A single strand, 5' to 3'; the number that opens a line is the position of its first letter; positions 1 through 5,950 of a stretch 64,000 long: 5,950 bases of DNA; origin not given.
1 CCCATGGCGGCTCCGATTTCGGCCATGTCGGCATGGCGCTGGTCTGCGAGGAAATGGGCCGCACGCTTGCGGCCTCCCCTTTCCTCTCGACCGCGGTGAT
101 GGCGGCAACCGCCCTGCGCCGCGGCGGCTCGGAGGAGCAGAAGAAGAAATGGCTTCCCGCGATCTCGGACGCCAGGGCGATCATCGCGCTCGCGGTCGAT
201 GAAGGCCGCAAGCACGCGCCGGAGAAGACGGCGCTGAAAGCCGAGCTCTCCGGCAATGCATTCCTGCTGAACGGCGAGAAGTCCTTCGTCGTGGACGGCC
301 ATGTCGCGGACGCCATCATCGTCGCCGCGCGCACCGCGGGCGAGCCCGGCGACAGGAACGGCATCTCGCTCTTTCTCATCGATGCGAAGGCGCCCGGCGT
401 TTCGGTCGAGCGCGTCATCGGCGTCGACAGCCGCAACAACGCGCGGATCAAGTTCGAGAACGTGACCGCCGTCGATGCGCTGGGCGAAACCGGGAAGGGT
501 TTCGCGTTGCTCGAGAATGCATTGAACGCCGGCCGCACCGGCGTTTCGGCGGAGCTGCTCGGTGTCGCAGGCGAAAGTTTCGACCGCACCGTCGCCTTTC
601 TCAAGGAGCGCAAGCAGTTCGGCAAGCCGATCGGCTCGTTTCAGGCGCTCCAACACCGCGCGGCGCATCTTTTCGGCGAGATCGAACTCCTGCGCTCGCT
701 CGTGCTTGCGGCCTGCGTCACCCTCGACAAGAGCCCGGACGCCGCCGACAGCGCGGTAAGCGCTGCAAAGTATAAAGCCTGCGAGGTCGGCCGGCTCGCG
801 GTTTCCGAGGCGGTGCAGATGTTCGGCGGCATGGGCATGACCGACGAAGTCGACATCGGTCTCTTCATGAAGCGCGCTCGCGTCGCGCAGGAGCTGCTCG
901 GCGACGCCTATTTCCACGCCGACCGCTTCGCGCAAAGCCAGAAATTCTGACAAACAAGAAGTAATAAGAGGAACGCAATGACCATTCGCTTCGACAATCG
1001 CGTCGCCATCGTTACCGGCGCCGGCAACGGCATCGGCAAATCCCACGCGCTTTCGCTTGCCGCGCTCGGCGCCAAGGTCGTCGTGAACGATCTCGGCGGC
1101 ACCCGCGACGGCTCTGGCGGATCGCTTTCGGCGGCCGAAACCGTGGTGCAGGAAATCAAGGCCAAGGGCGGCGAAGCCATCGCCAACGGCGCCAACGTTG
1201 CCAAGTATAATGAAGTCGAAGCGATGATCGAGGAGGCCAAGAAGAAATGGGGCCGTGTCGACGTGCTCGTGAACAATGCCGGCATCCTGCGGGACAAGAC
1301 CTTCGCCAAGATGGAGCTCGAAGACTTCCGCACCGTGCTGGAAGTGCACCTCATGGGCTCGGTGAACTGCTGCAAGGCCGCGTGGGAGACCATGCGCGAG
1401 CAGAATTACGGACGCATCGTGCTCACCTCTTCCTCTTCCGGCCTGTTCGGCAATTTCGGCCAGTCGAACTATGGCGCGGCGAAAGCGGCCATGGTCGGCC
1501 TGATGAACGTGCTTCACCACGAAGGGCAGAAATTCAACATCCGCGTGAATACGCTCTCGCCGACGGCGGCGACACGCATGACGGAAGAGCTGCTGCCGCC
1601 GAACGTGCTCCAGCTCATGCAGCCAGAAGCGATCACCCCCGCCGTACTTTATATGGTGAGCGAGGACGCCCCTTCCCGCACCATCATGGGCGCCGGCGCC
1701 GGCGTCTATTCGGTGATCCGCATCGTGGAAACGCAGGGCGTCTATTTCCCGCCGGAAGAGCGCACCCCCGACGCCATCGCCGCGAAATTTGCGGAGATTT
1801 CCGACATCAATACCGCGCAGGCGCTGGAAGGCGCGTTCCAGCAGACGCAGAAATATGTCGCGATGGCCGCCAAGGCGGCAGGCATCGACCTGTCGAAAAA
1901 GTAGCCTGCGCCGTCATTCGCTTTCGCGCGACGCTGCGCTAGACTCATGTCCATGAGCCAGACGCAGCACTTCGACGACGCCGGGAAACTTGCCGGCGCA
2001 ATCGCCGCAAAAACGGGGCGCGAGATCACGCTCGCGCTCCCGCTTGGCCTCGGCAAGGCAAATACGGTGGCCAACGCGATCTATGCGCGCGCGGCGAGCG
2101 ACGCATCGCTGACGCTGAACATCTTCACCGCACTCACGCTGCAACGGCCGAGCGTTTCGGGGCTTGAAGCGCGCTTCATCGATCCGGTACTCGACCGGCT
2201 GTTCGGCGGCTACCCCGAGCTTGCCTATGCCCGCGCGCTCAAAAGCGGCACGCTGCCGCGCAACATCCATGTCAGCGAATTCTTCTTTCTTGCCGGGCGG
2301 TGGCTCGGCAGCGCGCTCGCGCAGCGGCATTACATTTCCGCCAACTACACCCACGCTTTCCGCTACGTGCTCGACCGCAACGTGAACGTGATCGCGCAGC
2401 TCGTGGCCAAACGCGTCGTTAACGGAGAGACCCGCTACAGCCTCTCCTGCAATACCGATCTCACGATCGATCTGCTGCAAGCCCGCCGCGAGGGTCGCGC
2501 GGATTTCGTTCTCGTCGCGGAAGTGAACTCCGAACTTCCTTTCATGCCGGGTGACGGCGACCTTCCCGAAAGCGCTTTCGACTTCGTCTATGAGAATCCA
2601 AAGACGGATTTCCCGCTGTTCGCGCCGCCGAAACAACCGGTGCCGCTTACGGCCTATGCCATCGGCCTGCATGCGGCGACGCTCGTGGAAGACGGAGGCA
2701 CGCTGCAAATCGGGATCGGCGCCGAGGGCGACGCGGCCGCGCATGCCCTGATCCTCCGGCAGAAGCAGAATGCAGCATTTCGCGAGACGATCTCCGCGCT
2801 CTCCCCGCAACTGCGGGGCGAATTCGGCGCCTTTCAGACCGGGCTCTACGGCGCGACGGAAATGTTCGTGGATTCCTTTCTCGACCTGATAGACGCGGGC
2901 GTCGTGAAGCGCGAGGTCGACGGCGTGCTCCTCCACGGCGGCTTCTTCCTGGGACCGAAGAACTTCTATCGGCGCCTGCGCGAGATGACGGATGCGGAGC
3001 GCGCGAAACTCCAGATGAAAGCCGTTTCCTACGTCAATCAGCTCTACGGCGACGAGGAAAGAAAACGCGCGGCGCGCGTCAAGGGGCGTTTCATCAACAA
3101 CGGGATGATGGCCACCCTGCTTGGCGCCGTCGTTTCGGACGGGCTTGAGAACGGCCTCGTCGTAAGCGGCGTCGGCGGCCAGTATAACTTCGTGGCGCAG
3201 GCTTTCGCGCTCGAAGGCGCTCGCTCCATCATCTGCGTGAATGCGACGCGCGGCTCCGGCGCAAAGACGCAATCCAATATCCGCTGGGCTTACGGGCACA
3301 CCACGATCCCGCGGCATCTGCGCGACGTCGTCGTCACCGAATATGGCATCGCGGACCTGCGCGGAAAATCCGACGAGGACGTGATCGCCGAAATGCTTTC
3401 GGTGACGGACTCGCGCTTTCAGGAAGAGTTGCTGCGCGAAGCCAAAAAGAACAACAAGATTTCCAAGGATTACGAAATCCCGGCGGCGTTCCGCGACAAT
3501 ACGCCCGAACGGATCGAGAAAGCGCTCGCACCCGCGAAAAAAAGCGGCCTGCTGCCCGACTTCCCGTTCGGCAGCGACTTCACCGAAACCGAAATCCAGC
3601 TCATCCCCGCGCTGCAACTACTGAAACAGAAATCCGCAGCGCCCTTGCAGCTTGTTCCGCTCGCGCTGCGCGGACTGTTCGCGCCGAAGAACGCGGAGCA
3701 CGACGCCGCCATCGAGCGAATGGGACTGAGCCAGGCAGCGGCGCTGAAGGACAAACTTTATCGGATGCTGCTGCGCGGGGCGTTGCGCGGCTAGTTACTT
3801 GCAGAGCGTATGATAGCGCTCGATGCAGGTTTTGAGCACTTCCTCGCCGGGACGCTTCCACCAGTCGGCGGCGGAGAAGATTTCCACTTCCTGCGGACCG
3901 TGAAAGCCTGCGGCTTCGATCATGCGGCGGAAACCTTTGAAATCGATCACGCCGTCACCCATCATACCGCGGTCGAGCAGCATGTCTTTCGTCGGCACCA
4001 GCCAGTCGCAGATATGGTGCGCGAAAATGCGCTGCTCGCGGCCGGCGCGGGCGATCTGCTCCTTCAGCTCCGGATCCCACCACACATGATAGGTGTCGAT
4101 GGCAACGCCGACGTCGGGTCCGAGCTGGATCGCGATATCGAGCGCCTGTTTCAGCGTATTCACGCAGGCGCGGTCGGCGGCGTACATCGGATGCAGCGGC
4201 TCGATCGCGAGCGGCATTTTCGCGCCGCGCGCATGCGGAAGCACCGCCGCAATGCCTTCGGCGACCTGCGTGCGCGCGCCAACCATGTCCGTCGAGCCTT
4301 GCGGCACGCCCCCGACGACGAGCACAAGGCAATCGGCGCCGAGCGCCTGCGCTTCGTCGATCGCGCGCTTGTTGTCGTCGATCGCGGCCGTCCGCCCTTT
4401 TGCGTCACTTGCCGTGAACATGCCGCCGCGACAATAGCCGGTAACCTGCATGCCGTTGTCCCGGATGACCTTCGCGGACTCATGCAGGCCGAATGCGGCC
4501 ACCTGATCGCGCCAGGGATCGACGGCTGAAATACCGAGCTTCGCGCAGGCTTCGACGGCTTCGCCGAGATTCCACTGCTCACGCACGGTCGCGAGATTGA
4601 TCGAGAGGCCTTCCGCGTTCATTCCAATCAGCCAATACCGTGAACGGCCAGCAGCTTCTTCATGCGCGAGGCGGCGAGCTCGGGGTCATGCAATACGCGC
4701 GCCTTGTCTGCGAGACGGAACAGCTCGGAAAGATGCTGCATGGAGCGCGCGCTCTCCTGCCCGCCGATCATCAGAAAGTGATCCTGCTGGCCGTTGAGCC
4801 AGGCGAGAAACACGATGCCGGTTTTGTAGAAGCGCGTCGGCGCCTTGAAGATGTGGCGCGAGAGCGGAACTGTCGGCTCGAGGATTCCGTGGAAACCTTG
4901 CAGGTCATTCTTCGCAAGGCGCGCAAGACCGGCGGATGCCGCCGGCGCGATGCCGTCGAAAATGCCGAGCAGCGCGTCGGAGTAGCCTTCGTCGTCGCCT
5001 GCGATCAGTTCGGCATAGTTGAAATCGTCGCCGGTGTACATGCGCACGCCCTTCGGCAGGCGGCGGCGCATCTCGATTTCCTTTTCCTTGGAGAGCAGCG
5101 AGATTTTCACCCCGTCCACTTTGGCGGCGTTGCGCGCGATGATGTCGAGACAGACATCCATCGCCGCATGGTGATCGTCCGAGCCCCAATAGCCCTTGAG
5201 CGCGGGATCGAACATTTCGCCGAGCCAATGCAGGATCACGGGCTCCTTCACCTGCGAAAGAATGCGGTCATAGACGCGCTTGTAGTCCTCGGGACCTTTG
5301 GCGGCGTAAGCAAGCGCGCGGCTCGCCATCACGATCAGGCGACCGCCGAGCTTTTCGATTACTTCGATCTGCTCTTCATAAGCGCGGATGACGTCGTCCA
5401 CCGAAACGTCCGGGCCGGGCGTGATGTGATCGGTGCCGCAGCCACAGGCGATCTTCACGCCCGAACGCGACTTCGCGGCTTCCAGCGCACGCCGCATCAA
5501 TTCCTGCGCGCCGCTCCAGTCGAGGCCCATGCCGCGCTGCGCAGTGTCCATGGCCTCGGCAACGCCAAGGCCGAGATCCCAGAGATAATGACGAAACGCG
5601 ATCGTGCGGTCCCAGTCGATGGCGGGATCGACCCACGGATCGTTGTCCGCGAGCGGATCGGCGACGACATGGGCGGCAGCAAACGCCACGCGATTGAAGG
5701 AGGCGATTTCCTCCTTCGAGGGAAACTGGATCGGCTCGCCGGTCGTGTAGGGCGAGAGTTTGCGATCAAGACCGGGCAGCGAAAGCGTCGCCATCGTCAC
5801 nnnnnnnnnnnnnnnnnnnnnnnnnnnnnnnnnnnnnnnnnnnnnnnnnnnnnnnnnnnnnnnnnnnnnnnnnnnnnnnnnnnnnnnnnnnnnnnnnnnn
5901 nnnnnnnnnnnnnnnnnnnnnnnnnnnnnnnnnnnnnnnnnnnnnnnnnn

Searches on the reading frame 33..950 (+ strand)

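Call 40: search_protein_families(library=pfam, proteins=[window:33-950:+], max_evalue=0.00001)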
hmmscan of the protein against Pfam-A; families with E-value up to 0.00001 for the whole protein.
window:33-950:+ (305 aa): 4 families
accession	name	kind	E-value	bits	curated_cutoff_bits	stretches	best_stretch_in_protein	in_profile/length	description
PF00441.29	Acyl-CoA_dh_1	-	2.2e-32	112.7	22.4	1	154-292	1-138/150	Acyl-CoA dehydrogenase, C-terminal domain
PF02770.24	Acyl-CoA_dh_M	-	8.8e-14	51.9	33.3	1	65-144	17-97/97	Acyl-CoA dehydrogenase, middle domain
PF02771.21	Acyl-CoA_dh_N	-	3.9e-07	30.9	22.9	1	2-45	65-110/113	Acyl-CoA dehydrogenase, N-terminal domain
PF08028.16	Acyl-CoA_dh_2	-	1.9e-06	28.6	22.7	1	171-273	3-114/134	Acyl-CoA dehydrogenase, C-terminal domain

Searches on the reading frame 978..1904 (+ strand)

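Call 40: search_protein_families(library=pfam, proteins=[window:978-1904:+], max_evalue=0.00001)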
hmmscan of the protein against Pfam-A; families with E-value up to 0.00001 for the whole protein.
window:978-1904:+ (308 aa): 3 families
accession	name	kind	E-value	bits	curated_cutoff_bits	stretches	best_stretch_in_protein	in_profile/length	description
PF00106.31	adh_short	-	3e-48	164.4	26.6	1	8-204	1-189/195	short chain dehydrogenase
PF13561.12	adh_short_C2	-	1.2e-36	126.9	27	1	14-205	1-184/236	Enoyl-(Acyl carrier protein) reductase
PF08659.16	KR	-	1.6e-22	80.7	22.6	1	11-185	4-169/180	KR domain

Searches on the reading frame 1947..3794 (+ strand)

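Call 40: search_protein_families(library=pfam, proteins=[window:1947-3794:+], max_evalue=0.00001)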
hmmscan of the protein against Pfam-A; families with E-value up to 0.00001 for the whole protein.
window:1947-3794:+ (615 aa): 1 family
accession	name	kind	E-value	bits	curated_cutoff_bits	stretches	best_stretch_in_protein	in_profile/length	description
PF13336.12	AcetylCoA_hyd_C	-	4.4e-38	131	23.7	1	336-499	1-154/154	Acetyl-CoA hydrolase/transferase C-terminal domain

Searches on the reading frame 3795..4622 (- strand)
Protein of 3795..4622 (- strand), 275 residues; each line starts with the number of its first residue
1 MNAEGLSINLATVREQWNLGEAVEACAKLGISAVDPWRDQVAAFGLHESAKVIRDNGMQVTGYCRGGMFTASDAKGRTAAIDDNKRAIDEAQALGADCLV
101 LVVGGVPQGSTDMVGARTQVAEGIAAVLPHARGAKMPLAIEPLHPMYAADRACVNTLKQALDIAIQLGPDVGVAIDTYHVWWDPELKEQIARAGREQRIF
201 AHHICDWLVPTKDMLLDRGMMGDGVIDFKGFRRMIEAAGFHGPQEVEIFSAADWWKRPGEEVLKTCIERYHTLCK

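Call 40: search_protein_families(library=pfam, proteins=[window:3795-4622:-], max_evalue=0.00001)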
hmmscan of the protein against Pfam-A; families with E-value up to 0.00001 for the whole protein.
window:3795-4622:- (275 aa): 1 family
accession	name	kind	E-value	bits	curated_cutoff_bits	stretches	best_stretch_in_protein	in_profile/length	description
PF01261.30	AP_endonuc_2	-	2.2e-41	142.6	31.1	1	23-256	1-240/249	Xylose isomerase-like TIM barrel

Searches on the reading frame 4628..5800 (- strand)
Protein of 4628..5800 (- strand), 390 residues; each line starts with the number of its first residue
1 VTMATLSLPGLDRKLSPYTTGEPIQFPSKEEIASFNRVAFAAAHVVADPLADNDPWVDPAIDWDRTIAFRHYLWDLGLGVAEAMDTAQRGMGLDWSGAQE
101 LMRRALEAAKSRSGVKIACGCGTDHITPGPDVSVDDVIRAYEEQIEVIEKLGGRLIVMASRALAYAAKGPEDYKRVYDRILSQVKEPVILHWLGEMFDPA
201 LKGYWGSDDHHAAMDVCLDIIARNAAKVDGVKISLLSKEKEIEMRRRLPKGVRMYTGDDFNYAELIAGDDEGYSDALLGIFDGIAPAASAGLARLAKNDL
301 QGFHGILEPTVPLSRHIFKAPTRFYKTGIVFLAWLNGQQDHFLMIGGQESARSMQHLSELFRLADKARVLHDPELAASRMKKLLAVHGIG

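Call 40: search_protein_families(library=pfam, proteins=[window:4628-5800:-], max_evalue=0.00001)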
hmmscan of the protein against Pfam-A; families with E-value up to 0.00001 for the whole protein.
window:4628-5800:- (390 aa): 1 family
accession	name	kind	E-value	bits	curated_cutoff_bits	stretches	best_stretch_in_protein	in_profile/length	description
PF06187.17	DUF993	-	9e-188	624.4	24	1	7-389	2-382/382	Protein of unknown function (DUF993)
